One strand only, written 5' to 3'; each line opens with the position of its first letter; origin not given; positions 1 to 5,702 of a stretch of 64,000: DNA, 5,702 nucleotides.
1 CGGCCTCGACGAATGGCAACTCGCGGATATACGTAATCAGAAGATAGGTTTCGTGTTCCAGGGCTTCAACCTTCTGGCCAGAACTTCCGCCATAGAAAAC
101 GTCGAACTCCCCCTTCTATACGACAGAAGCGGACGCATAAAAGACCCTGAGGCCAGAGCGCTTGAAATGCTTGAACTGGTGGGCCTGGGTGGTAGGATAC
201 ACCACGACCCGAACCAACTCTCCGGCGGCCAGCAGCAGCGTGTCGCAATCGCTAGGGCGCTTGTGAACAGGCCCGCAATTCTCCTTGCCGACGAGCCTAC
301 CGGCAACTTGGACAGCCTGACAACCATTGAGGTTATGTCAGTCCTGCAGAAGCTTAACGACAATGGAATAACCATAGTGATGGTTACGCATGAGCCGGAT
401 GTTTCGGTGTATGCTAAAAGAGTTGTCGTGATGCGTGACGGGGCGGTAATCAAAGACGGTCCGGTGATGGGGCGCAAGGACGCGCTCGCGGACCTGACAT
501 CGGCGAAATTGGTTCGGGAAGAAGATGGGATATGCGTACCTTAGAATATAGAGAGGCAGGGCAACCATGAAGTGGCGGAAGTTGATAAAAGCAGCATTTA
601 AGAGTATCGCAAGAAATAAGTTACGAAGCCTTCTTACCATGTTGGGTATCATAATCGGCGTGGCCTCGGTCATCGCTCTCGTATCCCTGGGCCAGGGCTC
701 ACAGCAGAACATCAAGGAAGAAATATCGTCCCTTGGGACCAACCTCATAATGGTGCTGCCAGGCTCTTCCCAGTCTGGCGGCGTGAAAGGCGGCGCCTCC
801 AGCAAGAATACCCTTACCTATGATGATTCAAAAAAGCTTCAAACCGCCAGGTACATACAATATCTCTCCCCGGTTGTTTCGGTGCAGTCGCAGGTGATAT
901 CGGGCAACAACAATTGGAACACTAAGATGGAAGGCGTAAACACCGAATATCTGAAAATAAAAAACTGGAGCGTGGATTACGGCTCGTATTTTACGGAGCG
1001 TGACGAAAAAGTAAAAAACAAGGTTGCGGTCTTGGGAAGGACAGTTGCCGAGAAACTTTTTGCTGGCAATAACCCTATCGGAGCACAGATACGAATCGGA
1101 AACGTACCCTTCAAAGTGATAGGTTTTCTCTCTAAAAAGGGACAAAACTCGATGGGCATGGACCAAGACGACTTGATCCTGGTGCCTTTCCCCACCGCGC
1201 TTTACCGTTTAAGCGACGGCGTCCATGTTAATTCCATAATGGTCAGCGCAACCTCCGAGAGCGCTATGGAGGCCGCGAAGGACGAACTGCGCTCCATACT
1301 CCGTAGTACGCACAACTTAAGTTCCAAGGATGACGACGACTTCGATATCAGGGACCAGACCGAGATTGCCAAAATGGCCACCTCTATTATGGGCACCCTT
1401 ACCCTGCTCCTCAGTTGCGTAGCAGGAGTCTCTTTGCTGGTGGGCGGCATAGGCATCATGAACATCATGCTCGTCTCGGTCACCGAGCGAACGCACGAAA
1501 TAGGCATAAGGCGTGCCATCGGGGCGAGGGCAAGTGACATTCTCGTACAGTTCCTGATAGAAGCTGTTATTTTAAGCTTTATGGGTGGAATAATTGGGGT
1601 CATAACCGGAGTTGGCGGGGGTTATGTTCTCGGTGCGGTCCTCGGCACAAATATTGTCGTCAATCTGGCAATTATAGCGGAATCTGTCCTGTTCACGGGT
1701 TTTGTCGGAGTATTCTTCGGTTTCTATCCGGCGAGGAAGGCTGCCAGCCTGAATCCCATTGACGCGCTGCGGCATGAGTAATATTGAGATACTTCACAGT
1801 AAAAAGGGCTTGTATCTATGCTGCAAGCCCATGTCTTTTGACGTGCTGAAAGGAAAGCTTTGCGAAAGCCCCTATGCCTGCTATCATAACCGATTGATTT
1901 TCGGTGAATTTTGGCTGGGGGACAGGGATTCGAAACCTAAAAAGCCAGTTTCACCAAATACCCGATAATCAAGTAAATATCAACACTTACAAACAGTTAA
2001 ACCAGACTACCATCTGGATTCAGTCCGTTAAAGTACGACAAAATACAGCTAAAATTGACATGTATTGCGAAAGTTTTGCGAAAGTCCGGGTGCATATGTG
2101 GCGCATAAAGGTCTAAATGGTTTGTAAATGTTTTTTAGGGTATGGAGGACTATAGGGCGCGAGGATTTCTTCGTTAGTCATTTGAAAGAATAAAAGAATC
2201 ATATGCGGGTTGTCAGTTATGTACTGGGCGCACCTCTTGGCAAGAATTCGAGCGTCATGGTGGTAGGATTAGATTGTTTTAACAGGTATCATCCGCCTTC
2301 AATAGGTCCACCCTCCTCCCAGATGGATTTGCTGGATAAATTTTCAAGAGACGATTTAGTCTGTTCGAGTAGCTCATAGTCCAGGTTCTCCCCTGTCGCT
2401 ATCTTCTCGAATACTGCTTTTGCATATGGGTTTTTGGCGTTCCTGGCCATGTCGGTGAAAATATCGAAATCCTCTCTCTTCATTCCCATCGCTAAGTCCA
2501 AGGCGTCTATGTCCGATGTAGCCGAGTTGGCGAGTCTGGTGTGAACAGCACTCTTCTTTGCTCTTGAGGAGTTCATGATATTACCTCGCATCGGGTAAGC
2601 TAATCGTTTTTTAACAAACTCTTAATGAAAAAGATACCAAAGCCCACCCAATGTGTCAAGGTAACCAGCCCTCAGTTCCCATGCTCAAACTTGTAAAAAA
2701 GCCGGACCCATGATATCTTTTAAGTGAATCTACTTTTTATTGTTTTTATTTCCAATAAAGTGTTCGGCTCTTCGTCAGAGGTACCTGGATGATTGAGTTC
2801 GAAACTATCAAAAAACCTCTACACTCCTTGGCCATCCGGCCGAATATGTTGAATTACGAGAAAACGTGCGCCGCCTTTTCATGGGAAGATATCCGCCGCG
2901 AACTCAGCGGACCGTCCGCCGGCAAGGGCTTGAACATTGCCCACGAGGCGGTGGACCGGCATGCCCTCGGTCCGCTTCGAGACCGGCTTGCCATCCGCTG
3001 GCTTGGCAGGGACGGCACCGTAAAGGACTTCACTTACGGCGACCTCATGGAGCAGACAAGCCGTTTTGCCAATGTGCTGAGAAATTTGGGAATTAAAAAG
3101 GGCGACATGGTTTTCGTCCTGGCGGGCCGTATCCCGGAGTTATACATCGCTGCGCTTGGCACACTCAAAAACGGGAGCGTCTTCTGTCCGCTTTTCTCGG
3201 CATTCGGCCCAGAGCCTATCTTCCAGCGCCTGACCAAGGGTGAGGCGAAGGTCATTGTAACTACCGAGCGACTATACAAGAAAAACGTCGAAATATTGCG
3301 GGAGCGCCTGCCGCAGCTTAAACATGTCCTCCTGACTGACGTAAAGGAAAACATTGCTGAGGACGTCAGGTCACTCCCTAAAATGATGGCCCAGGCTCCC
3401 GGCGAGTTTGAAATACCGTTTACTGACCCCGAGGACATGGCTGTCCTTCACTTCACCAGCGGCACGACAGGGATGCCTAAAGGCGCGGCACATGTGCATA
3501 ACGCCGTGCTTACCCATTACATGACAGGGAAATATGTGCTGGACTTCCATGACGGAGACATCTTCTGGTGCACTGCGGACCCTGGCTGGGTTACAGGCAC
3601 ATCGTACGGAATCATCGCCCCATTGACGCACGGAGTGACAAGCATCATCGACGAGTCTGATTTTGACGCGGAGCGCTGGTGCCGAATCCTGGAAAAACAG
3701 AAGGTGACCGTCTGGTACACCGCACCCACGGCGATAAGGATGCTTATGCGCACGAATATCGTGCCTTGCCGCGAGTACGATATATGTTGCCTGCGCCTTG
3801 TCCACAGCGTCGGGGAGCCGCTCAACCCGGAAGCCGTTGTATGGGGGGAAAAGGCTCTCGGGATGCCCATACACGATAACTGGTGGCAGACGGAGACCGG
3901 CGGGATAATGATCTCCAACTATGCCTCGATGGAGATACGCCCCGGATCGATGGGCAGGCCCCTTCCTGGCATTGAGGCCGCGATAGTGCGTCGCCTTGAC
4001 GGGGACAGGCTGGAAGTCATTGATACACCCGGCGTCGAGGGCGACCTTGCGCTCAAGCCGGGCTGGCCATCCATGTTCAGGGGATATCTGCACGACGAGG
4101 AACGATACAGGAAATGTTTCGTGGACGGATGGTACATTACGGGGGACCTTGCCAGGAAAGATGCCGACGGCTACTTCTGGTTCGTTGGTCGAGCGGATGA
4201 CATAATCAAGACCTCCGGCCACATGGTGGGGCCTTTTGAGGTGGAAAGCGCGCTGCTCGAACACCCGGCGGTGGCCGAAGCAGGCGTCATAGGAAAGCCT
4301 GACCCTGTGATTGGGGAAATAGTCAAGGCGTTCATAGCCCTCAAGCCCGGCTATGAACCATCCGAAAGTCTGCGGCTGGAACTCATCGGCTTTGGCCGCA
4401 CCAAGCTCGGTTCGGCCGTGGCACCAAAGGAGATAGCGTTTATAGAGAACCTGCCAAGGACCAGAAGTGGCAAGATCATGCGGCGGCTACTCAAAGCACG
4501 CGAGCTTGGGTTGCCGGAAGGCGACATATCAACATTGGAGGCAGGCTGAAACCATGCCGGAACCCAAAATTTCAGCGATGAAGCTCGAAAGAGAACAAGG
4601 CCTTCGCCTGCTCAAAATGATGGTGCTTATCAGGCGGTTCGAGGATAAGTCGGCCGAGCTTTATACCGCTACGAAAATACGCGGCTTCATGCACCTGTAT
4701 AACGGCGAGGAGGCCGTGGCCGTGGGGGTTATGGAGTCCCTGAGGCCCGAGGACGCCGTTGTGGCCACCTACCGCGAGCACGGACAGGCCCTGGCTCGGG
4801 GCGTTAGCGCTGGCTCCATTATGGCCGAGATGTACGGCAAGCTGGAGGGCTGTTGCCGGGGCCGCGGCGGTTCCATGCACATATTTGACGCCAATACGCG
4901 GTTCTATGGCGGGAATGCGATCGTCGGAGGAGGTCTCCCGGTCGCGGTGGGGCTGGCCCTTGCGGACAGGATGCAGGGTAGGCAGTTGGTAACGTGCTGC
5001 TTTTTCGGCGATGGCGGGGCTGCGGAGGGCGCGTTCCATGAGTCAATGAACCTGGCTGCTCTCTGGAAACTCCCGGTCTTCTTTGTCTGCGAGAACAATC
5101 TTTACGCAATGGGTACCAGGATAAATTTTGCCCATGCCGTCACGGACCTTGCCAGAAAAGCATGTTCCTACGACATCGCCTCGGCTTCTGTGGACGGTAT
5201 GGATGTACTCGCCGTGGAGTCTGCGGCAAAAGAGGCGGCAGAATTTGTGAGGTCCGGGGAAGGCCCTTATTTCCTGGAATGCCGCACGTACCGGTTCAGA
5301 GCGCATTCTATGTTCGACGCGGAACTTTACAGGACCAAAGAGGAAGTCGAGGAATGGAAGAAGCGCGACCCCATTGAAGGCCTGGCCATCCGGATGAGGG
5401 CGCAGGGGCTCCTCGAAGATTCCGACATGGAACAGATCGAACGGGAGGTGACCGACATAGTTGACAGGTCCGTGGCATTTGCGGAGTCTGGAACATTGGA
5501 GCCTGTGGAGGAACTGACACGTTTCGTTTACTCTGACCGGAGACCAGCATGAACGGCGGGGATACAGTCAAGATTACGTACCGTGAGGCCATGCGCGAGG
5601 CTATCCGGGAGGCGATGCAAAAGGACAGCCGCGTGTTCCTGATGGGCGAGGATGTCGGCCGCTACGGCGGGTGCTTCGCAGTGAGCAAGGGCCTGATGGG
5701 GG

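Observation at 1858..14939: Exact 23-nt tRNA-Gln 3'-end repeat 12.95 kb away delimits an integrase-less island carrying the ACP-linked dehydrogenase and N-ATPase operons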

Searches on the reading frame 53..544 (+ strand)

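Call 7: search_protein_families(library=pfam, proteins=[window:53-544:+])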
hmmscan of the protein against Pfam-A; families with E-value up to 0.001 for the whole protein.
window:53-544:+ (163 aa): 1 family
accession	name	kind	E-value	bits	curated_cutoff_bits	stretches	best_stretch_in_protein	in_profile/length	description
PF00005.33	ABC_tran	-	4.4e-14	53.7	25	1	2-83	65-136/137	ABC transporter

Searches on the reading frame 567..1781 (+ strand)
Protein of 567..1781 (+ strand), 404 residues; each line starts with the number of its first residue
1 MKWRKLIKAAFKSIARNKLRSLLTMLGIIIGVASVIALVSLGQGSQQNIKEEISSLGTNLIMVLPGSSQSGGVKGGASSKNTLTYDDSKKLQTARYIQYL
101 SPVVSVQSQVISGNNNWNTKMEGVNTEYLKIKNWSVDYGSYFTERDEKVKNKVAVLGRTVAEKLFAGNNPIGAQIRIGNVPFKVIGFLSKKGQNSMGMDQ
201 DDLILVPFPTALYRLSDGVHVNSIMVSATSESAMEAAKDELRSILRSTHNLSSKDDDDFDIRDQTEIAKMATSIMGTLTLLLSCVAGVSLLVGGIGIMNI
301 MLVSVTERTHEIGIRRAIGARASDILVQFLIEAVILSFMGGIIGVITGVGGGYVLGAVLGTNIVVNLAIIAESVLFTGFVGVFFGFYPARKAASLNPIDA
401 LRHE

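Call 6: search_protein_families(library=pfam, proteins=[window:567-1781:+])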
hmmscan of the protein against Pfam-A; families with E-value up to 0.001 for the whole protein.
window:567-1781:+ (404 aa): 2 families
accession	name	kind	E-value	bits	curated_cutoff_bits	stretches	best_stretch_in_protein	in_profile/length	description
PF12704.14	MacB_PCD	-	5.6e-54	184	27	1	21-243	1-206/207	MacB-like periplasmic core domain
PF02687.27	FtsX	-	2.9e-19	69.7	25.5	1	284-397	2-120/120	FtsX-like permease C-terminal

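Call 29: find_encoding_contigs(protein=window:567-1781:+, flank=10000, max_places=10)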
Protein window:567-1781:+ (404 aa): no gene with exactly this product is on record in the collection.

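Call 51: find_related_loci(query=window:567-1781:+, collection=metagenome_contigs, flank=10000)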
Query window:567-1781:+ (404 aa) in metagenome_contigs; peptide patterns used: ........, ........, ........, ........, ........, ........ (x = any residue, [..] = any of these).
600 stretches matched a pattern (row limit reached: there are more); 599 encode a relative of the query (tblastn E <= 1e-3); the best 80 are kept; 80 distinct loci.
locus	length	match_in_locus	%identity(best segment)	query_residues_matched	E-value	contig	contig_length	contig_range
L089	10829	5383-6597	50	1-404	7e-134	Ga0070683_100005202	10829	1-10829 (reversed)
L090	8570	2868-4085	49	1-404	3e-126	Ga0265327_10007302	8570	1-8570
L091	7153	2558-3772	51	1-404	1e-125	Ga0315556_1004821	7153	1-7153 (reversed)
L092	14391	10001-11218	49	1-404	1e-123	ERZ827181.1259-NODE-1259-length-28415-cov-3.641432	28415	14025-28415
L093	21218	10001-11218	48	1-404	3e-122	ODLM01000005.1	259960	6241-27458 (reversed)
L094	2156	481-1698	50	1-404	2e-129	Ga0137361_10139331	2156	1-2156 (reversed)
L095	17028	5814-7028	49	1-404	5e-121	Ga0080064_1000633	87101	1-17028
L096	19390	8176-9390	50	1-404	3e-121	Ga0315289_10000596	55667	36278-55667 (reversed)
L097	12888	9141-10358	47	1-404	2e-120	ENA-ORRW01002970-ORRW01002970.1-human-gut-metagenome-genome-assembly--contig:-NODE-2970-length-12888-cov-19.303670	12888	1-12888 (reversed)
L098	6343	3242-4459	48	1-404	4e-120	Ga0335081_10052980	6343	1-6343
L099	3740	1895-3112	48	1-404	4e-122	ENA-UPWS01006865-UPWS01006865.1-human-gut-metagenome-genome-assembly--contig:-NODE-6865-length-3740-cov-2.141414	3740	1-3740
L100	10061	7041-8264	47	1-404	1e-118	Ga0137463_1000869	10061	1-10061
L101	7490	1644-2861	46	1-404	6e-119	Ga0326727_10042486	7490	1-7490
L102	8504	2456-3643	50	10-404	2e-118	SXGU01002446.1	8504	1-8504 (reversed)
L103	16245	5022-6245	49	1-404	3e-117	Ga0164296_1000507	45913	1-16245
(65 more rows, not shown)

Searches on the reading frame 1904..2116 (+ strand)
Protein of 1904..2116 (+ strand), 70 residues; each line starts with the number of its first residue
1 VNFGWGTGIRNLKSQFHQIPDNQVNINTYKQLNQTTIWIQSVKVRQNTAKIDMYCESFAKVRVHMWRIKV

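Call 7: search_protein_families(library=pfam, proteins=[window:1904-2116:+])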
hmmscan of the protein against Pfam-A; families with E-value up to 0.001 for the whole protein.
window:1904-2116:+ (70 aa): 0 families

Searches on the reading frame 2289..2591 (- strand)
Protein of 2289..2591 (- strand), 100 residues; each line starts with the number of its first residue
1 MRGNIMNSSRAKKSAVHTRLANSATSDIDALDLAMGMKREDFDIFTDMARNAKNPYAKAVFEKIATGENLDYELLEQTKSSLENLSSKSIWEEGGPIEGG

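Call 6: search_protein_families(library=pfam, proteins=[window:2289-2591:-])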
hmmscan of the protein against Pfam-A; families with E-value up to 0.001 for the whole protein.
window:2289-2591:- (100 aa): 0 families

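Call 81: search_protein_families(library=ncbifam, proteins=[window:2289-2591:-], max_evalue=0.01)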
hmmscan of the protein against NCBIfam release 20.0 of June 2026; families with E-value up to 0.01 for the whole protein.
window:2289-2591:- (100 aa): 0 families

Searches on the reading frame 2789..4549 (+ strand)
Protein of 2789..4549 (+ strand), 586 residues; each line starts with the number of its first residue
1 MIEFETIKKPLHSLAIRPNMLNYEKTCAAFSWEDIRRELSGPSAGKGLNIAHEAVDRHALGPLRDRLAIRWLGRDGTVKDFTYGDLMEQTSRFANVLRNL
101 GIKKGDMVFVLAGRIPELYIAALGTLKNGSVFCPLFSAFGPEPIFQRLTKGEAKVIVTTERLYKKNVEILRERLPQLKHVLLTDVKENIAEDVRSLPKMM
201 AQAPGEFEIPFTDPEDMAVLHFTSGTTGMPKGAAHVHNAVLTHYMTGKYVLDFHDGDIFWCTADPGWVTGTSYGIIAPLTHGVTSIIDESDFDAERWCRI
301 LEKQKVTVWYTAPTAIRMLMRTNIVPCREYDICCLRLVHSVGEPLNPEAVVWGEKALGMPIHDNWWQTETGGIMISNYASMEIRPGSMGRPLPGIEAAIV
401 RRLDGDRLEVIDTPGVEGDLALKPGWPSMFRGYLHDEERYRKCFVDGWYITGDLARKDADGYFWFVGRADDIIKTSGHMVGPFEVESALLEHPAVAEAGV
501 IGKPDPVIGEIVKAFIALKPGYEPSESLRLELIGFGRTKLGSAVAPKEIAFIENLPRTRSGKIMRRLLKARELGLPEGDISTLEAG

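Call 6: search_protein_families(library=pfam, proteins=[window:2789-4549:+])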
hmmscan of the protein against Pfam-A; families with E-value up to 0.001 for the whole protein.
window:2789-4549:+ (586 aa): 2 families
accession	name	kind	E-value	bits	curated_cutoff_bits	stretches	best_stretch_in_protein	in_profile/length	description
PF00501.34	AMP-binding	-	1.6e-72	244.9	29.9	1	65-434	10-384/384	AMP-binding enzyme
PF13193.12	AMP-binding_C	-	4.9e-23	82.3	24.5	1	484-562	1-76/76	AMP-binding enzyme C-terminal domain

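Call 62: find_homologous_proteins(query=window:2789-4549:+, max_evalue=1e-120)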
Query window:2789-4549:+ (586 aa): 8000 proteins with E <= 1e-120 among 8000 candidates; the best 120 are listed.
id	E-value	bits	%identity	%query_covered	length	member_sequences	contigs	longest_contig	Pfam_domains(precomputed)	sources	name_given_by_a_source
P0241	0.0e+0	1368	100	100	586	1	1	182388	PF00501.35,PF13193.13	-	-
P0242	0.0e+0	1314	96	100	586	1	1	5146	PF00501.35,PF13193.13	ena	-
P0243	0.0e+0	1268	93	100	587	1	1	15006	PF00501.35,PF13193.13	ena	-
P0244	0.0e+0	1268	93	100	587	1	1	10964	PF00501.35,PF13193.13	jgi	-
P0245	0.0e+0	1099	80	100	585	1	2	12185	PF00501.35,PF13193.13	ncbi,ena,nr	ncbi:MAG: acetate--CoA ligase [Nitrospiraceae bacterium]|nr:acetate--CoA ligase [Nitrospiraceae bact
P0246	0.0e+0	1082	78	99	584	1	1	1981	PF00501.35,PF13193.13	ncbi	-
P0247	0.0e+0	1079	78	100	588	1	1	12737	PF00501.35,PF13193.13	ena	-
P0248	0.0e+0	1078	78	100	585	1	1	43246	PF00501.35,PF13193.13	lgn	-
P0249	0.0e+0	1075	78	99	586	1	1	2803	PF00501.35,PF13193.13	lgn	-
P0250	0.0e+0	1073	78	99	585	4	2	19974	PF00501.35,PF13193.13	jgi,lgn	jgi:acetyl-CoA synthetase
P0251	0.0e+0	1071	77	100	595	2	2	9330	PF00501.35,PF13193.13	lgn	-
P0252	0.0e+0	1069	76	100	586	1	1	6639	PF00501.35,PF13193.13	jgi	-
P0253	0.0e+0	1069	77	100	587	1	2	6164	PF00501.35,PF13193.13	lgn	-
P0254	0.0e+0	1068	78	99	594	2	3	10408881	PF00501.35,PF13193.13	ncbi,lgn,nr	ncbi:MAG: acetate--CoA ligase [Ardenticatenaceae bacterium]|nr:acetate--CoA ligase [Ardenticatenacea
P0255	0.0e+0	1068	78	100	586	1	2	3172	PF00501.35,PF13193.13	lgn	-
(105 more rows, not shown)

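Call 63: find_encoding_contigs(protein=P0241, flank=10000, max_places=3)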
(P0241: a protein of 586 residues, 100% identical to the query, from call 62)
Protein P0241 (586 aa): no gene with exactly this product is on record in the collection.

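Call 64: find_encoding_contigs(protein=P0243, flank=10000, max_places=3)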
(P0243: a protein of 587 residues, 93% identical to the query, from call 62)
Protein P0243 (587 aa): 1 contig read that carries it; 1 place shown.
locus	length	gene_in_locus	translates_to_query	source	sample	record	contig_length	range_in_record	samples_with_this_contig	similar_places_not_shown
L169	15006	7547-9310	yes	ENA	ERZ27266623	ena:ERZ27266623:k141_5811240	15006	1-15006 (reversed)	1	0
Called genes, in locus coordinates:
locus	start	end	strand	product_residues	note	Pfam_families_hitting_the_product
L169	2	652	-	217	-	?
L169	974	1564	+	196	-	-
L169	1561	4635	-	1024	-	PF00873:ACR_tran, PF03176:MMPL (weak), PF02355:SecD_SecF_C (weak)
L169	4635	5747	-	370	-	PF25917:BSH_RND, PF25973:BSH_CzcB (weak), PF25876:HH_MFP_RND, PF25944:Beta-barrel_RND, PF25954:Beta-barrel_RND_2 (weak), PF25967:RND-MFP_C, PF25989:YknX_C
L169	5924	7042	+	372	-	PF00478:IMPDH (faint), PF03060:NMO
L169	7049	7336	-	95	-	-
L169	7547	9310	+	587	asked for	PF00501:AMP-binding, PF13193:AMP-binding_C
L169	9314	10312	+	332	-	PF00676:E1_dh, PF02775:TPP_enzyme_C (faint)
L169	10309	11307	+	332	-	PF02779:Transket_pyr, PF02780:Transketolase_C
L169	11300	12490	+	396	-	PF00364:Biotin_lipoyl, PF02817:E3_binding, PF00198:2-oxoacid_dh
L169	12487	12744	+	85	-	PF00550:PP-binding (weak)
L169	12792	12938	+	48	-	-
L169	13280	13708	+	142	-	PF20159:YidB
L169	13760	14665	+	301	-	PF00633:HHH (weak), PF12836:HHH_3, PF06514:PsbU (weak), PF12836:HHH_3, PF00633:HHH (weak), PF06514:PsbU (weak), PF00633:HHH, PF12836:HHH_3, +8 more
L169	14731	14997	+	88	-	-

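Call 65: find_encoding_contigs(protein=P0244, flank=10000, max_places=3)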
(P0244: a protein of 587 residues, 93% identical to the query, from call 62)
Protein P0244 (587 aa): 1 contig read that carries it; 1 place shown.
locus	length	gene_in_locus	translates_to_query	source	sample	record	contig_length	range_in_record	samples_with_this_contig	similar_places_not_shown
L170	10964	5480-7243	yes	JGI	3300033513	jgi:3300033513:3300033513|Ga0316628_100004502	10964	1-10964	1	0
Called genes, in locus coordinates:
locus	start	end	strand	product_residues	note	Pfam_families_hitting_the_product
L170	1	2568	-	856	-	?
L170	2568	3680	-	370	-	PF25917:BSH_RND, PF25973:BSH_CzcB (weak), PF25876:HH_MFP_RND, PF25944:Beta-barrel_RND, PF25954:Beta-barrel_RND_2 (weak), PF25967:RND-MFP_C, PF25989:YknX_C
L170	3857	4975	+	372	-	PF00478:IMPDH (faint), PF03060:NMO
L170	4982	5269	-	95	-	-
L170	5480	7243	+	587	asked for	PF00501:AMP-binding, PF13193:AMP-binding_C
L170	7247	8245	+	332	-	PF00676:E1_dh, PF02775:TPP_enzyme_C (faint)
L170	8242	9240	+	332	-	PF02779:Transket_pyr, PF02780:Transketolase_C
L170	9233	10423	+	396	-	PF00364:Biotin_lipoyl, PF02817:E3_binding, PF00198:2-oxoacid_dh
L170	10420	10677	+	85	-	PF00550:PP-binding (weak)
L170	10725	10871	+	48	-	-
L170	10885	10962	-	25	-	?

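Call 71: find_encoding_contigs(protein=P0242, flank=10000, max_places=3)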
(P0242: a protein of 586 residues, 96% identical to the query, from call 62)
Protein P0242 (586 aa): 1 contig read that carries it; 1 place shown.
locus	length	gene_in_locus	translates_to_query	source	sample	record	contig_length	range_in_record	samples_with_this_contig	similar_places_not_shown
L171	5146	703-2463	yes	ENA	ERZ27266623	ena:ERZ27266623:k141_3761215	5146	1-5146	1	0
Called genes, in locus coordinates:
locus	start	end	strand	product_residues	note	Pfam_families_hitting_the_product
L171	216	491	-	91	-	-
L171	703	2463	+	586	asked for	PF00501:AMP-binding, PF13193:AMP-binding_C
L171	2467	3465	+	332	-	PF00676:E1_dh, PF02775:TPP_enzyme_C (weak)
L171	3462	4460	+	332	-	PF02779:Transket_pyr, PF02780:Transketolase_C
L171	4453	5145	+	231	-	?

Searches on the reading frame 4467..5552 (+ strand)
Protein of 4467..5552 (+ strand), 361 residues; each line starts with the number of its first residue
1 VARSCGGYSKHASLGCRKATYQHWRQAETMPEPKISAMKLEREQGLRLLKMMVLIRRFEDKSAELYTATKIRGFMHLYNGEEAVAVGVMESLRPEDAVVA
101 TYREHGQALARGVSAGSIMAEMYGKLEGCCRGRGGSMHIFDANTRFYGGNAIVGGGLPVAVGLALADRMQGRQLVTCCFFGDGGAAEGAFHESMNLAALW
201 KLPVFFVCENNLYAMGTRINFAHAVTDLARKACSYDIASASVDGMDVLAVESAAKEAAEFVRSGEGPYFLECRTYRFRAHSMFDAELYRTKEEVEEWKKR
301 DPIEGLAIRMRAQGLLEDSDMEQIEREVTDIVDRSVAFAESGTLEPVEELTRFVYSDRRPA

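Call 6: search_protein_families(library=pfam, proteins=[window:4467-5552:+])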
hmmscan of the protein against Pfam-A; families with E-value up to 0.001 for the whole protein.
window:4467-5552:+ (361 aa): 3 families
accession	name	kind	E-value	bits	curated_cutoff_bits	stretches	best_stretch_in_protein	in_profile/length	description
PF00676.26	E1_dh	-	2.5e-89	299.6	22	1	51-342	2-294/300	Dehydrogenase E1 component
PF02775.26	TPP_enzyme_C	-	4.4e-05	23.8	21.9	1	144-220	19-91/151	Thiamine pyrophosphate enzyme, C-terminal TPP binding domain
PF00456.26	Transketolase_N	-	0.00025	20.6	22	1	156-274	117-243/334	Transketolase, thiamine diphosphate binding domain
